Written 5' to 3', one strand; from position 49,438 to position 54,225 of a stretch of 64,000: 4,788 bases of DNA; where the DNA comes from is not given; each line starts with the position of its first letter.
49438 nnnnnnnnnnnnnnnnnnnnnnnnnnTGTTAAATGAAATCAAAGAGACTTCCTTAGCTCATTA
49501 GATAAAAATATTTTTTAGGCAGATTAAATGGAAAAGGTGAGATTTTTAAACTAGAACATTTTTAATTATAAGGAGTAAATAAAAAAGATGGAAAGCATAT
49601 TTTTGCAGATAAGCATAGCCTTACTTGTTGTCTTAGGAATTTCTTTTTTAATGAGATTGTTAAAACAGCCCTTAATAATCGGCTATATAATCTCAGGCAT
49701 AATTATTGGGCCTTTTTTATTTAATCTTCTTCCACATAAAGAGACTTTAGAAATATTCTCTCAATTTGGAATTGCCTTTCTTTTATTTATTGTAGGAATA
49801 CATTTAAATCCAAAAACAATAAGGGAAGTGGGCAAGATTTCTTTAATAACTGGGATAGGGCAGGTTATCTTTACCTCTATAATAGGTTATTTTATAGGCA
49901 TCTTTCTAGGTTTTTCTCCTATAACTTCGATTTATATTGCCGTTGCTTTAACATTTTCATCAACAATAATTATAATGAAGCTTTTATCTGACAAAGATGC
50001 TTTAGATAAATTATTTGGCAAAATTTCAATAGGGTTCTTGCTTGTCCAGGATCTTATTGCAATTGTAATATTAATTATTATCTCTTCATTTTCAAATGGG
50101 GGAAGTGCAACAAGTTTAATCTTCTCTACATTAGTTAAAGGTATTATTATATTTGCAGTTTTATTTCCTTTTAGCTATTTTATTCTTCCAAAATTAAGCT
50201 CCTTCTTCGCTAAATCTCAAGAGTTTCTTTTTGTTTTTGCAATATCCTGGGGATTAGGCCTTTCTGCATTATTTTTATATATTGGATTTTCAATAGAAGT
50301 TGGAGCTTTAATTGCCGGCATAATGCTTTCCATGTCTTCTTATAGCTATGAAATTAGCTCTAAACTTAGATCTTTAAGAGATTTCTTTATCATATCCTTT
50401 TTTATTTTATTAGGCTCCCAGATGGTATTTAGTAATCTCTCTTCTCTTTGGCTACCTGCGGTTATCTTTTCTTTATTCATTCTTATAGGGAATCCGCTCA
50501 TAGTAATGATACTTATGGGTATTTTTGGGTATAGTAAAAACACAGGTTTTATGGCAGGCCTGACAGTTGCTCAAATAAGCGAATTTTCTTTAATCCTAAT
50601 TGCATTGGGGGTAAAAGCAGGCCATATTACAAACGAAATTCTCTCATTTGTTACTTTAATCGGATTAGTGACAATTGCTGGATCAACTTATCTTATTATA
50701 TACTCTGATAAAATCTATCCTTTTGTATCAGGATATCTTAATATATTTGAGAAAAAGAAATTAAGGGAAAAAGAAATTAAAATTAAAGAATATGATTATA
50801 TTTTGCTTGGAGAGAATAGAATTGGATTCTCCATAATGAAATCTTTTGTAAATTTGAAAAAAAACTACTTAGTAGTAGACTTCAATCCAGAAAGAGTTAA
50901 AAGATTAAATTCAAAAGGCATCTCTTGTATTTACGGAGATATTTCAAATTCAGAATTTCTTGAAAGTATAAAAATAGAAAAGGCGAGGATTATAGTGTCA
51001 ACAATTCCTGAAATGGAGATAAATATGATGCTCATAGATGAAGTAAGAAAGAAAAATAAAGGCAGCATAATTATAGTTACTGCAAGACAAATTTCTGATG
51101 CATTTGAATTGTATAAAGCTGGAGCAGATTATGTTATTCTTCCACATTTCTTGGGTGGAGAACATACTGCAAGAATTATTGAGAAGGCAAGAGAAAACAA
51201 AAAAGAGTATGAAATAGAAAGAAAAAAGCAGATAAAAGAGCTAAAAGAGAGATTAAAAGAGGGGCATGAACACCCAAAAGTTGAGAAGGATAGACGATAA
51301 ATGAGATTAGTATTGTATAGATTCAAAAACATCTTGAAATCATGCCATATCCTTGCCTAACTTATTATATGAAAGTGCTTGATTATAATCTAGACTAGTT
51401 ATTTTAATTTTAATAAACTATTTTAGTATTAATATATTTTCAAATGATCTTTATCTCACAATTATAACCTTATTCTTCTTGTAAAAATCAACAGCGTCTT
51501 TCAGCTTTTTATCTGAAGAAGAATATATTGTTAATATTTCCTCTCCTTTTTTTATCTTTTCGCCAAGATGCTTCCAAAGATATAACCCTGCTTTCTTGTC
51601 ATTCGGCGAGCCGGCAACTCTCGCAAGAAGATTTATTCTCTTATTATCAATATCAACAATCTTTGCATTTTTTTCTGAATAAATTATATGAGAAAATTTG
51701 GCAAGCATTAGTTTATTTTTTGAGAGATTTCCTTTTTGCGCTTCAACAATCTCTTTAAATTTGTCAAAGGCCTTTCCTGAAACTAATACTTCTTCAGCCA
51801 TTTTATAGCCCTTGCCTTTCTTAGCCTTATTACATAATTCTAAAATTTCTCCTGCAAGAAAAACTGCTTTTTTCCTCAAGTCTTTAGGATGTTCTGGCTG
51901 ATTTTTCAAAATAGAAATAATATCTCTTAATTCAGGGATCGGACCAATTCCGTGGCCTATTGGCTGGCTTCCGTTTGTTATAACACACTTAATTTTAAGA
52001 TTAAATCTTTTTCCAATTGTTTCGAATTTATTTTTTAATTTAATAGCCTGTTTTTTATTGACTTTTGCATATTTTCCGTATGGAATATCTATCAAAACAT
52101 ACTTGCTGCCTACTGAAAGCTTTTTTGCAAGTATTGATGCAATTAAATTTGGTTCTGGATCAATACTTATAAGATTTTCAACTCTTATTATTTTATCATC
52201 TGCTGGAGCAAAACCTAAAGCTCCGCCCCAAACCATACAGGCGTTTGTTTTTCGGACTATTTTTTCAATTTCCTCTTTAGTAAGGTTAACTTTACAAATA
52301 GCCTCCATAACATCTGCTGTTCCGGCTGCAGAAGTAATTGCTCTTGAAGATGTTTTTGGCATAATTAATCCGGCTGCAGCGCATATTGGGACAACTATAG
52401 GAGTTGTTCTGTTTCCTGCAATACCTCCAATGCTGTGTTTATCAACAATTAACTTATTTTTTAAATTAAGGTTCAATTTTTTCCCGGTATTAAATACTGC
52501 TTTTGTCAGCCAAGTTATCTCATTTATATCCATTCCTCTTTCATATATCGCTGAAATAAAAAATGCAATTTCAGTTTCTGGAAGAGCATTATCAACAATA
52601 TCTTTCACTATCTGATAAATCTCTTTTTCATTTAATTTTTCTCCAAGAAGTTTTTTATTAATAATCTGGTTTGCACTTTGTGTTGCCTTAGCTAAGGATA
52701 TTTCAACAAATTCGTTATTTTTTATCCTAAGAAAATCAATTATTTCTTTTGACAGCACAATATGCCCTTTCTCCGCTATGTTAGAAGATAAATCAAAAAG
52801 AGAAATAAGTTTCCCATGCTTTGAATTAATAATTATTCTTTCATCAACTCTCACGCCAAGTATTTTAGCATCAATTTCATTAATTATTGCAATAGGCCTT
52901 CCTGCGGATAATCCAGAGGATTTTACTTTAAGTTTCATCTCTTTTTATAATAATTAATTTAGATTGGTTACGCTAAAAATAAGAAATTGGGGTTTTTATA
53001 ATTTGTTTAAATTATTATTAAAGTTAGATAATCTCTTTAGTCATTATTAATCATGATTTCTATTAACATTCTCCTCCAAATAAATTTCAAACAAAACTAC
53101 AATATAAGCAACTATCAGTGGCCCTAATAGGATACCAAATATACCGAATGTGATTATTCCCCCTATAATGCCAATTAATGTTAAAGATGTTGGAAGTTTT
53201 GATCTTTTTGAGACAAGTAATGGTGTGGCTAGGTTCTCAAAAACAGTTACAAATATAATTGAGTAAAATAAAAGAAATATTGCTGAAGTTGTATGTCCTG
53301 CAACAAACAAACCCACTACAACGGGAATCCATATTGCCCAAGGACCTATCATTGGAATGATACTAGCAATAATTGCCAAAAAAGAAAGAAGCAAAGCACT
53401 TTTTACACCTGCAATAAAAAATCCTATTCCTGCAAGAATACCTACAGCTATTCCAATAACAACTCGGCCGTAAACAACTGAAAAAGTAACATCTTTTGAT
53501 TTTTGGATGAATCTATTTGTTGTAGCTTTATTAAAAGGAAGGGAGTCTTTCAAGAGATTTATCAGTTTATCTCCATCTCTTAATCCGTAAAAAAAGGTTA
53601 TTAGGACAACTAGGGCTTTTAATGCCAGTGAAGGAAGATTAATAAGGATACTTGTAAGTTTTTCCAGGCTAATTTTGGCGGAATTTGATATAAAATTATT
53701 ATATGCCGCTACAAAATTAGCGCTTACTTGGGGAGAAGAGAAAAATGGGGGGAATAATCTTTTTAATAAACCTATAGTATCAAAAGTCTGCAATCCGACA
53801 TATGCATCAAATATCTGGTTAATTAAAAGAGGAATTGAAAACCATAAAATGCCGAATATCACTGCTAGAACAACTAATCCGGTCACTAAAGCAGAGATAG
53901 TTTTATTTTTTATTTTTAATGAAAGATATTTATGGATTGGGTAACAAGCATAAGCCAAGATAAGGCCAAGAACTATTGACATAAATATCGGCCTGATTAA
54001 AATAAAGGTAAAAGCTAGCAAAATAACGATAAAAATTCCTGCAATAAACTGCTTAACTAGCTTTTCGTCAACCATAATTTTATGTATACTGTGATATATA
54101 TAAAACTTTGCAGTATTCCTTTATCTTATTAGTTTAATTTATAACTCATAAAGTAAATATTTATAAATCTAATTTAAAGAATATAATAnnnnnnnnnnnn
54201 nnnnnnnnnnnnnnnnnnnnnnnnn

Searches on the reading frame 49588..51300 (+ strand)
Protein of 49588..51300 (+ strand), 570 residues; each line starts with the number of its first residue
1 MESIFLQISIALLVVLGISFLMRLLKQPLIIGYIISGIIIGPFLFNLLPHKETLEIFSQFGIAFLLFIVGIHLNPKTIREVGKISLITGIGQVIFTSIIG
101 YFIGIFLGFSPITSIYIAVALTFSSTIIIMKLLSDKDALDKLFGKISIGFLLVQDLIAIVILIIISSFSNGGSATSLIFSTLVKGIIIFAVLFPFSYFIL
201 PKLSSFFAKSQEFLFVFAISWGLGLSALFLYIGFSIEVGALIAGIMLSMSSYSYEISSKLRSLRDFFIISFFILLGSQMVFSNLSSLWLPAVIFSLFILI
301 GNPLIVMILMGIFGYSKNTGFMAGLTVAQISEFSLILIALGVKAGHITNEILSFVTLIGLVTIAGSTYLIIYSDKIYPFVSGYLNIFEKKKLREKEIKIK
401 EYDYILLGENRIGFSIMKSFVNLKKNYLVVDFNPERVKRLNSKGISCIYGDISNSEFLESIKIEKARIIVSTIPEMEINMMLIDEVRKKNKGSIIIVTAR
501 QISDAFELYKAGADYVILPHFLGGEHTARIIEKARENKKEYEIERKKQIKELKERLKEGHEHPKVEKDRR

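Call 60: search_protein_families(library=pfam, proteins=[window:49588-51300:+], max_evalue=0.001)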
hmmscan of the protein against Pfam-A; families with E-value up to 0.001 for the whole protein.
window:49588-51300:+ (570 aa): 2 families
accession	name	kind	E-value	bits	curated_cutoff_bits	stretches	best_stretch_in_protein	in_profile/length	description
PF00999.27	Na_H_Exchanger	-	1.9e-53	182.1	26.2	1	12-364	3-363/375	Sodium/hydrogen exchanger, transmembrane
PF02254.24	TrkA_N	-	3.4e-24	85.8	23.8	1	404-519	1-116/116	TrkA-N domain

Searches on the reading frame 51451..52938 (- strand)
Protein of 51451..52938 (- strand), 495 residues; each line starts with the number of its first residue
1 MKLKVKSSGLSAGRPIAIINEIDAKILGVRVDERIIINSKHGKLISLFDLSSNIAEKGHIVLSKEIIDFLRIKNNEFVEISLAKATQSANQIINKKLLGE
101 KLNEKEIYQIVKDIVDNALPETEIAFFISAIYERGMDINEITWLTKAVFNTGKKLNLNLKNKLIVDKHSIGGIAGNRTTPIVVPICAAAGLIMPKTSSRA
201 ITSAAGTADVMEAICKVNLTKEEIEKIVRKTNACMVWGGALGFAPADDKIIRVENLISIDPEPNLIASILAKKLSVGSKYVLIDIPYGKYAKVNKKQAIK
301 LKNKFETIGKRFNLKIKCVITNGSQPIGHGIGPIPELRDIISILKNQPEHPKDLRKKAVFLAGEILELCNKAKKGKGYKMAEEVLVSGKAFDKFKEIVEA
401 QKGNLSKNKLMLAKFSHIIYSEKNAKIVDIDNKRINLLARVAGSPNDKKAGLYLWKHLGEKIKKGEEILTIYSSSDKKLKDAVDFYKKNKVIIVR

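Call 60: search_protein_families(library=pfam, proteins=[window:51451-52938:-], max_evalue=0.001)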
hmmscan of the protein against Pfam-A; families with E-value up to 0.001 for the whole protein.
window:51451-52938:- (495 aa): 3 families
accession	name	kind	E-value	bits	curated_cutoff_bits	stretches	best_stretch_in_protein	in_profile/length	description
PF02885.22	Glycos_trans_3N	-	3.2e-15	56.1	26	1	91-150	2-61/63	Glycosyl transferase family, helical bundle domain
PF00591.27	Glycos_transf_3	-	5.6e-13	49.5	27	1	162-237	2-80/253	Glycosyl transferase family, a/b domain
PF07831.19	PYNP_C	-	1.1e-11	44.7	27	1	428-489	3-71/75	Pyrimidine nucleoside phosphorylase C-terminal domain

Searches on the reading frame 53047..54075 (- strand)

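Call 60: search_protein_families(library=pfam, proteins=[window:53047-54075:-], max_evalue=0.001)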
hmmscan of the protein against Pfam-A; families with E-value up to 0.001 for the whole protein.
window:53047-54075:- (342 aa): 1 family
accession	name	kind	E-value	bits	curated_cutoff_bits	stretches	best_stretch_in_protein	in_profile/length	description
PF01594.21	AI-2E_transport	-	4.2e-45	154.8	34.3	1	13-332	3-326/327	AI-2E family transporter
